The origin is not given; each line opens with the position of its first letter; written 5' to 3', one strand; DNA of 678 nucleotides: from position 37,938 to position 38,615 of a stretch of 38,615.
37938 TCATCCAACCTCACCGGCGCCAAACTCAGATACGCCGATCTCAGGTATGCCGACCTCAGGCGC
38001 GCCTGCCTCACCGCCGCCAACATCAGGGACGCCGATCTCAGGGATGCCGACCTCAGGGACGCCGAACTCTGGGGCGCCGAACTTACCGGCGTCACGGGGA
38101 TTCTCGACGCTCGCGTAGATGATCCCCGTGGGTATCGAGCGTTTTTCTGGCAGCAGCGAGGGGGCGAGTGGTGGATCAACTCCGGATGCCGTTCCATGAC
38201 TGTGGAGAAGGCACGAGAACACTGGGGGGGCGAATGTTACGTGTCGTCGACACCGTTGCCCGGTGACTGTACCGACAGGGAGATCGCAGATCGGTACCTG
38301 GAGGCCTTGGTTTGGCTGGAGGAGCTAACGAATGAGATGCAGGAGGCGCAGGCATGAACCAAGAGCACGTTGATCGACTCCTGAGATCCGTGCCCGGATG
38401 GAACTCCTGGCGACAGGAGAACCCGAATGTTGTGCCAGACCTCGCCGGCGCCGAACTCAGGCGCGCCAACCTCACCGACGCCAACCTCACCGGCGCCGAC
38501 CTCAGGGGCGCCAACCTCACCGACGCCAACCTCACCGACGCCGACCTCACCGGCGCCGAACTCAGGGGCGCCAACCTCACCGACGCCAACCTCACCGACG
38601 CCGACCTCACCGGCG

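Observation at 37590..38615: Family of three pentapeptide-repeat genes with a shared non-repeat C-terminal domain in the early operon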

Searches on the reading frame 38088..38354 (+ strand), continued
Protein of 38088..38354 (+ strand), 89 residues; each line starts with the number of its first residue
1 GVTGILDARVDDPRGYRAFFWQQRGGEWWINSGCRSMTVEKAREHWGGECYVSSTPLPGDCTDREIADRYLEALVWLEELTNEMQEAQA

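Call 57: fold_search(model_id=the predicted structure, library=viral)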
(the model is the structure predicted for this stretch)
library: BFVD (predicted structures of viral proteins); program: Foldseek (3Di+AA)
matches with E <= 10: 568; with E <= 0.001: 1
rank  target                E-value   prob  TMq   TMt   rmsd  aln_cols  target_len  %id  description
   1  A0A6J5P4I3            5.1e-04  1.00  0.60  0.27   3.4        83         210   23  Pentapeptide repeat [uncultured Caudovirales phage]
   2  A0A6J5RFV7            8.3e-03  1.00  0.57  0.27   4.2        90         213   20  Pentapeptide repeat [uncultured Caudovirales phage]
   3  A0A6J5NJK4            1.0e-02  1.00  0.56  0.26   4.4        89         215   26  COG1357 Pentapeptide repeats containing protein [uncultured Caudovirales phage]
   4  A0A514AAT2            2.1e-02  1.00  0.52  0.15   4.3        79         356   24  (no name in the UniProt tables at hand)
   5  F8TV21                2.4e-02  1.00  0.57  0.53   4.4        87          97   24  (no name in the UniProt tables at hand)
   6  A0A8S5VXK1            8.2e-02  0.99  0.60  0.64   4.0        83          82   11  Uncharacterized protein (Fragment) [Ackermannviridae sp.]
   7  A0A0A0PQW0            9.3e-02  0.99  0.61  0.17   3.9        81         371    7  Polymer-forming cytoskeletal protein [Bacillus phage Bp8p-T]
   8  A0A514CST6            1.1e-01  0.93  0.48  0.13   4.0        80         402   16  Acyl-carrier-protein [Achromobacter phage Motura]
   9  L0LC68                1.1e-01  0.99  0.60  0.21   3.6        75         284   17  Hexapeptide repeat containing transferase like protein [Bacillus phage phiAGATE]
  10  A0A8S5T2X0            1.4e-01  0.90  0.45  0.39   5.3        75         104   13  Beta solenoid repeat protein (Fragment) [Siphoviridae sp. ctM6i4]
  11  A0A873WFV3            1.6e-01  0.69  0.38  0.16   6.1        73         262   10  Uncharacterized protein [Klebsiella phage Miami]
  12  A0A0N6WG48            1.7e-01  0.60  0.42  0.10   9.3       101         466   19  (no name in the UniProt tables at hand)
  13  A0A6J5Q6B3            3.6e-01  0.54  0.42  0.24   5.7        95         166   16  Pentapeptide repeat [uncultured Caudovirales phage]
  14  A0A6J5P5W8            4.4e-01  0.15  0.30  0.23  15.1       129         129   14  Uncharacterized protein [uncultured Caudovirales phage]
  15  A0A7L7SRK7            4.7e-01  0.18  0.31  0.17   9.7        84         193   13  (no name in the UniProt tables at hand)
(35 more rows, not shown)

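Call 86: find_encoding_contigs(protein=P0002, flank=10000, max_places=3)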
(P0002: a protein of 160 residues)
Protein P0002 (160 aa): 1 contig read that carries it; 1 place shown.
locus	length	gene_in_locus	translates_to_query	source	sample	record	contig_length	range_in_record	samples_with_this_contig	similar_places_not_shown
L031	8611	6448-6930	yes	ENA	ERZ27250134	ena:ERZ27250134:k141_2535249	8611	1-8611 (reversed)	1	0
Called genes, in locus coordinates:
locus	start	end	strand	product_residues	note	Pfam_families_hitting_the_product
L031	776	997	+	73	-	-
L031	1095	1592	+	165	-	-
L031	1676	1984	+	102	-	-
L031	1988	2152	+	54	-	-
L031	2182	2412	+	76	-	-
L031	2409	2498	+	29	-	-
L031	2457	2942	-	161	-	-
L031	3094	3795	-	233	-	-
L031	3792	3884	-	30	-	-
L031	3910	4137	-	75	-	-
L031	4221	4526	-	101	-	-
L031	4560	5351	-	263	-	-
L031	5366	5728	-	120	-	-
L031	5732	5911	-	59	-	-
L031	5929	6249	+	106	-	PF13560:HTH_31 (weak), PF01381:HTH_3 (weak)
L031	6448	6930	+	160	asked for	PF00805:Pentapeptide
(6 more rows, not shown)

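Call 95: search_protein_families(library=phrogs, alignment_id=A3, max_evalue=0.01)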
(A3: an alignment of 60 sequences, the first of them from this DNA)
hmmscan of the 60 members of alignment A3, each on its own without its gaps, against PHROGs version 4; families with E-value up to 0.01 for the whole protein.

A. member 1, seq(89 aa): 0 families

B. families by the number of members that match (of 60 scanned): 1 family
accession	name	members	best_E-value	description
phrog_19767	-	1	0.0064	-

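Call 96: search_protein_families(library=pfam, alignment_id=A3, max_evalue=0.1)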
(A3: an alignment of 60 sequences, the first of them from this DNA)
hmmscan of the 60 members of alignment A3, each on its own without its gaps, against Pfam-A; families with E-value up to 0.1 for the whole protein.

A. member 1, seq(89 aa): 0 families

B. families by the number of members that match (of 60 scanned): 1 family
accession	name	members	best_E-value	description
PF24197.1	DUF7422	1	0.062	Family of unknown function (DUF7422)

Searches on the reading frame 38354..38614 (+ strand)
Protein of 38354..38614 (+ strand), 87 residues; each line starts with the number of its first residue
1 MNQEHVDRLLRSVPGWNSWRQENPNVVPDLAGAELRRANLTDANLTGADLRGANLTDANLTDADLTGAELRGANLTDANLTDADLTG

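Call 4: search_protein_families(library=pfam, proteins=[window:38354-38614:+], max_evalue=0.01)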
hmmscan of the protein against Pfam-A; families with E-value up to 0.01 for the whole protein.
window:38354-38614:+ (87 aa): 4 families
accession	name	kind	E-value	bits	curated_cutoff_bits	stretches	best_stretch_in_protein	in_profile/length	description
PF00805.28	Pentapeptide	-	5.7e-22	77.4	20.2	2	53-87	1-35/40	Pentapeptide repeats (8 copies)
PF13599.13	Pentapeptide_4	-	3.9e-09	36.9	38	1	29-85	12-68/78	Pentapeptide repeat region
PF13576.12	Pentapeptide_3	-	1.6e-07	31.8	27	1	41-83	2-47/48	Pentapeptide repeats (9 copies)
PF25296.1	Decapeptide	-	0.00012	22.3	45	1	36-85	23-72/74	Decapeptide repeat region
